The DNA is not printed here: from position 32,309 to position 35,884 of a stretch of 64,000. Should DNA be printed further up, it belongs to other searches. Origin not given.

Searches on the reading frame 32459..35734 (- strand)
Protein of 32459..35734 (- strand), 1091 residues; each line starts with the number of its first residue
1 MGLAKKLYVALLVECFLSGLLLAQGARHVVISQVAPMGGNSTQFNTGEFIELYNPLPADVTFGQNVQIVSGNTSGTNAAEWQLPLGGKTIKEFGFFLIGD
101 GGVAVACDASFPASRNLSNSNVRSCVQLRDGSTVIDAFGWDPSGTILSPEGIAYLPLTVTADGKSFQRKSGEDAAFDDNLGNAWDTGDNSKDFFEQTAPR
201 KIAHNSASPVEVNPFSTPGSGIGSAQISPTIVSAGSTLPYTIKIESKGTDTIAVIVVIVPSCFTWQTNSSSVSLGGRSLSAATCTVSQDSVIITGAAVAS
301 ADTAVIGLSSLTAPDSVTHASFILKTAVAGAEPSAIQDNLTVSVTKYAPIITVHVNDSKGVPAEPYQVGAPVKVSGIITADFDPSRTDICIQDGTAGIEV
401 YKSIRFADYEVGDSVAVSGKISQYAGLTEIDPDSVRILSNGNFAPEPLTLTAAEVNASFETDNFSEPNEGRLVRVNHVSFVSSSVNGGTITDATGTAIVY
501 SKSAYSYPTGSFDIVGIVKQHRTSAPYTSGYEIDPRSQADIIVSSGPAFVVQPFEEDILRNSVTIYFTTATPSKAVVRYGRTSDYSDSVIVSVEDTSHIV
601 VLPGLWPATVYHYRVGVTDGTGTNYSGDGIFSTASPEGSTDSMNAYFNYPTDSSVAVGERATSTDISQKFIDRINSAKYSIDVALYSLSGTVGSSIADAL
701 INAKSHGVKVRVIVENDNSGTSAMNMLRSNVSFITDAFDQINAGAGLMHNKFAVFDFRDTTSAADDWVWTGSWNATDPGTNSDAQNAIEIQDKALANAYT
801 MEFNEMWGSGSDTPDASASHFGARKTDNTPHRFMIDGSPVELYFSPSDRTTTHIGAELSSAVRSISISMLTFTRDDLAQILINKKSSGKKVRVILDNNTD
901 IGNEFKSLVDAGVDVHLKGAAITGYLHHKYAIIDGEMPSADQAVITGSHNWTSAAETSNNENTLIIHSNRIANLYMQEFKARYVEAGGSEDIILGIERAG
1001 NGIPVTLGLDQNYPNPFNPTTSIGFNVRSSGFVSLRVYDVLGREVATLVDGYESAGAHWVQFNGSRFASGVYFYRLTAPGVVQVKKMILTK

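Call 66: search_protein_families(library=pfam, proteins=[window:32459-35734:-], max_evalue=0.001)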
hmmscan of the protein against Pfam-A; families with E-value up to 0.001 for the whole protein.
window:32459-35734:- (1091 aa): 5 families
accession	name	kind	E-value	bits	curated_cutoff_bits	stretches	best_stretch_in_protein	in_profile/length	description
PF13091.12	PLDc_2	-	3.3e-45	153.6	27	2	856-981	3-130/132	PLD-like domain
PF18962.6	Por_Secre_tail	-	7.5e-08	33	27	1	1013-1088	2-74/75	Secretion system C-terminal sorting domain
PF18942.5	DUF5689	-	3.1e-07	30.9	28.6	1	366-541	20-217/217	Family of unknown function (DUF5689)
PF00932.25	LTD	-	2e-06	28.6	34.3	1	25-140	4-107/109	Lamin Tail Domain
PF16656.11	Pur_ac_phosph_N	-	5.7e-06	27.2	30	1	561-624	13-84/93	Purple acid Phosphatase, N-terminal domain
